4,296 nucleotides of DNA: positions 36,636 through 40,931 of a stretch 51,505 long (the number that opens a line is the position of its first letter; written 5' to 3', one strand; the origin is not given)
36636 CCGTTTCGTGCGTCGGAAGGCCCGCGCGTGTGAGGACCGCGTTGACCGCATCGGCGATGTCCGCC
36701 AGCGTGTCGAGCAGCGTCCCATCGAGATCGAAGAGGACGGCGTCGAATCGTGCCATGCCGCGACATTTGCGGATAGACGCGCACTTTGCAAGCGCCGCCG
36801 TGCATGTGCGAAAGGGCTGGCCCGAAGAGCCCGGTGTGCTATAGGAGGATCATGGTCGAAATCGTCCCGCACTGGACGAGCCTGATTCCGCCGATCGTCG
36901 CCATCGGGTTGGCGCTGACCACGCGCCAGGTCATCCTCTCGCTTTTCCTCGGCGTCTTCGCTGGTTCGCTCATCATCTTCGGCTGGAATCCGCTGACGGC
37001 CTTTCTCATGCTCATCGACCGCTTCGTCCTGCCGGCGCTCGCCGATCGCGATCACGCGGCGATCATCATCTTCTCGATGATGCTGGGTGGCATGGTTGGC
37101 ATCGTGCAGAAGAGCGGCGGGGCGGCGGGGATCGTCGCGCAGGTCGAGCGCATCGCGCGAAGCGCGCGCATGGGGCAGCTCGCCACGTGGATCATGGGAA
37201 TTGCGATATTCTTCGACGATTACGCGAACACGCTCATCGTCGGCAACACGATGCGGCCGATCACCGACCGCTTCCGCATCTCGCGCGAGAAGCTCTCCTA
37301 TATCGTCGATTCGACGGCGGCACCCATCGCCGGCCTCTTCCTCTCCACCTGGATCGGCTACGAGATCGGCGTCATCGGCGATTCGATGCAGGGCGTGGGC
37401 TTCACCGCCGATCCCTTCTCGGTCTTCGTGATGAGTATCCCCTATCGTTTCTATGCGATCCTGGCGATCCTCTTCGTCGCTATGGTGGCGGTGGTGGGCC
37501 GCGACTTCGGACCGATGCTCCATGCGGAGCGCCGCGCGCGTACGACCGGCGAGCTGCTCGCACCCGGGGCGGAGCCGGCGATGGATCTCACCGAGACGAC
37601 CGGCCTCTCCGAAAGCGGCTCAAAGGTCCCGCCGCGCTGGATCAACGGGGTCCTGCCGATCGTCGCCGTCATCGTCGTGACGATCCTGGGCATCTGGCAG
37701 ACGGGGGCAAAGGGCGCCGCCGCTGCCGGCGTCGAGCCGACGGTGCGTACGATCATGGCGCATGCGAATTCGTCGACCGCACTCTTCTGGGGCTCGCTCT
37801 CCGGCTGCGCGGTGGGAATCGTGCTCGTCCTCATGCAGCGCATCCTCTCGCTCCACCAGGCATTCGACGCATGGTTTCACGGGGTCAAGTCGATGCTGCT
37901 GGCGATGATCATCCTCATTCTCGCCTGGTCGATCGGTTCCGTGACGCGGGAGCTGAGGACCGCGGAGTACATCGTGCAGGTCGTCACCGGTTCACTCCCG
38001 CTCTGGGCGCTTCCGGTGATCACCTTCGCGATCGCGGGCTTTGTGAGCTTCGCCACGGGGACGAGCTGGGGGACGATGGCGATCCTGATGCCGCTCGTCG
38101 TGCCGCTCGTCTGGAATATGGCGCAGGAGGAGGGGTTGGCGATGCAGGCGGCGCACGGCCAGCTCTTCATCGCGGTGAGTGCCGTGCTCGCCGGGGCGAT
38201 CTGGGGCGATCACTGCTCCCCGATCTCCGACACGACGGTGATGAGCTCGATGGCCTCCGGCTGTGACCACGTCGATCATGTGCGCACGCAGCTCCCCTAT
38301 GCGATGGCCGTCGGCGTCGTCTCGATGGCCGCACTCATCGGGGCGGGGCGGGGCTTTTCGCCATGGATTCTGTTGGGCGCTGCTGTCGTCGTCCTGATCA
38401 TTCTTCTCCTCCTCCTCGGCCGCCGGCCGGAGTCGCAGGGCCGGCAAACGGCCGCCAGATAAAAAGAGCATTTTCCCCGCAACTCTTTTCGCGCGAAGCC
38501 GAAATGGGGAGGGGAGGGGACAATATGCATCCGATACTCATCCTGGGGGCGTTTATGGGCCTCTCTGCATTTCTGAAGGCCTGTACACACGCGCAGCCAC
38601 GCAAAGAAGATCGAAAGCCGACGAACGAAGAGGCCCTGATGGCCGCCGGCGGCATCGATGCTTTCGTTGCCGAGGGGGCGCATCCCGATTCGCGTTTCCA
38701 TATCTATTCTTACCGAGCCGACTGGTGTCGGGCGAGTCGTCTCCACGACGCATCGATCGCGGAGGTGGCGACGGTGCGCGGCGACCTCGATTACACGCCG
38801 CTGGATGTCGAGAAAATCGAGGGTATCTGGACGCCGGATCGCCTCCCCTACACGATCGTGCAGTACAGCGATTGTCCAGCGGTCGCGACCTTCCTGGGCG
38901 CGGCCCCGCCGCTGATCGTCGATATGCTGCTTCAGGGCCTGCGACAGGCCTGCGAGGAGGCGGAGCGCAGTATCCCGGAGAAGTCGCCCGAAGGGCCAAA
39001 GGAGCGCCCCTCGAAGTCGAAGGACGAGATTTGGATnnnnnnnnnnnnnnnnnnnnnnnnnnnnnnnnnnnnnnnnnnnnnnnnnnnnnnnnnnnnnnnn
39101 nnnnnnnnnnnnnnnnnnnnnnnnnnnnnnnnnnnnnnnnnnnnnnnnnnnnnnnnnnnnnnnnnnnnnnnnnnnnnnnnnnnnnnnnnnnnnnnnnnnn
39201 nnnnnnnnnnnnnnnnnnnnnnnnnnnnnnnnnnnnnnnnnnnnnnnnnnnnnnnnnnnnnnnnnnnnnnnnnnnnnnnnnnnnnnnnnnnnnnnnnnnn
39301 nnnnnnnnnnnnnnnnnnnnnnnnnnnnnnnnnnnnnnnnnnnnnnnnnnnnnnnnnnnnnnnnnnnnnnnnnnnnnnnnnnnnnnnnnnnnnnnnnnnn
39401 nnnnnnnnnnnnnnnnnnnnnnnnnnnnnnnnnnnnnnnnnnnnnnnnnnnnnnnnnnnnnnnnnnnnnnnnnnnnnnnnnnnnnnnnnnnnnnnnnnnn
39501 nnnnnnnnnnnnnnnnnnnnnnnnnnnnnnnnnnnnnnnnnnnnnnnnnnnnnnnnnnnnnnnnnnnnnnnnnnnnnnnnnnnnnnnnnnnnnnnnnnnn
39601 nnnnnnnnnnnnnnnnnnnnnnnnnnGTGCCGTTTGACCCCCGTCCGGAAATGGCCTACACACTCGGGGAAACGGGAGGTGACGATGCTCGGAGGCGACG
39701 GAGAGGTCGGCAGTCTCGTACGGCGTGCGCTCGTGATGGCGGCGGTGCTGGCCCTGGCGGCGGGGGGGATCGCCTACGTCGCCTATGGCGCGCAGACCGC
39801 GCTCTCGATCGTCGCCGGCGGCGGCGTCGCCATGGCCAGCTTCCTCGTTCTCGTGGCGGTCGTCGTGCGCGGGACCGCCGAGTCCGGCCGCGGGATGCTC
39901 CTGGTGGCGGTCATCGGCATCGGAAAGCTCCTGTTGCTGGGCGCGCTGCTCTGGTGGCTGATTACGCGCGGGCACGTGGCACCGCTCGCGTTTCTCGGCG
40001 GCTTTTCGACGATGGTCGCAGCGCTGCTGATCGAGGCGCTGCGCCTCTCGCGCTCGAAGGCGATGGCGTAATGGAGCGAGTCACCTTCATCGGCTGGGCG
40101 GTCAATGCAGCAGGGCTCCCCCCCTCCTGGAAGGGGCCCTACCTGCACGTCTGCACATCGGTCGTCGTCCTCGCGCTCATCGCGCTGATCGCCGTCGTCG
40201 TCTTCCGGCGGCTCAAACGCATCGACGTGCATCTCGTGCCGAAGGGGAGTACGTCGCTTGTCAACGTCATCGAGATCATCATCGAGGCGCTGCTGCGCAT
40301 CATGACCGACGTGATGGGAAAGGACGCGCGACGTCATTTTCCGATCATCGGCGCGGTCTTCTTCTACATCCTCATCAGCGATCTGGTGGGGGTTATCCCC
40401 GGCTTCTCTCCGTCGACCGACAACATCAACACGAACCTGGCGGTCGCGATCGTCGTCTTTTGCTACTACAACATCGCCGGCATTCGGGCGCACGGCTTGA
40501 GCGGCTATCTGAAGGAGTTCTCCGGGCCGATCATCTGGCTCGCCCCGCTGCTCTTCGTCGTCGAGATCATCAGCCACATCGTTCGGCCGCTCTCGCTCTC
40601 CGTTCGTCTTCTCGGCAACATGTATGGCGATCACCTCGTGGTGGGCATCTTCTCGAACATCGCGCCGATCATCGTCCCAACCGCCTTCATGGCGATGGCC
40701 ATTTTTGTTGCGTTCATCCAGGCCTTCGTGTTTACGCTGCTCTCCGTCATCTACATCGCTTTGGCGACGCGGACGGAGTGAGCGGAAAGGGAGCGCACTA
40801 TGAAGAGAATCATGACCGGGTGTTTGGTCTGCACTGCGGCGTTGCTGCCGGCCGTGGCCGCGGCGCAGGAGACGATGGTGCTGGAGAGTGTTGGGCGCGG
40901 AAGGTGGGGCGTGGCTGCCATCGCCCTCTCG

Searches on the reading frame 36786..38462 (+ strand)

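Call 51: search_protein_families(library=pfam, proteins=[window:36786-38462:+], max_evalue=0.001)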
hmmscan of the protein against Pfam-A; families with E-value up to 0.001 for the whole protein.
window:36786-38462:+ (558 aa): 1 family
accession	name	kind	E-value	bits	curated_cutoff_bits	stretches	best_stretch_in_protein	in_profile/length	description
PF03553.21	Na_H_antiporter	-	2.8e-61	207.9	23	1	187-518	8-299/303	Na+/H+ antiporter family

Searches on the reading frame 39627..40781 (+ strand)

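Call 81: search_protein_families(library=pfam, proteins=[window:39627-40781:+], max_evalue=0.0001)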
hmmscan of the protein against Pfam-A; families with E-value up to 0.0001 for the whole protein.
window:39627-40781:+ (384 aa): 1 family
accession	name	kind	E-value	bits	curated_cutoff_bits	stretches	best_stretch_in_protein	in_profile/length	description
PF00119.25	ATP-synt_A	-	5.8e-48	164.1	33.9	1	178-377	4-216/217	ATP synthase A chain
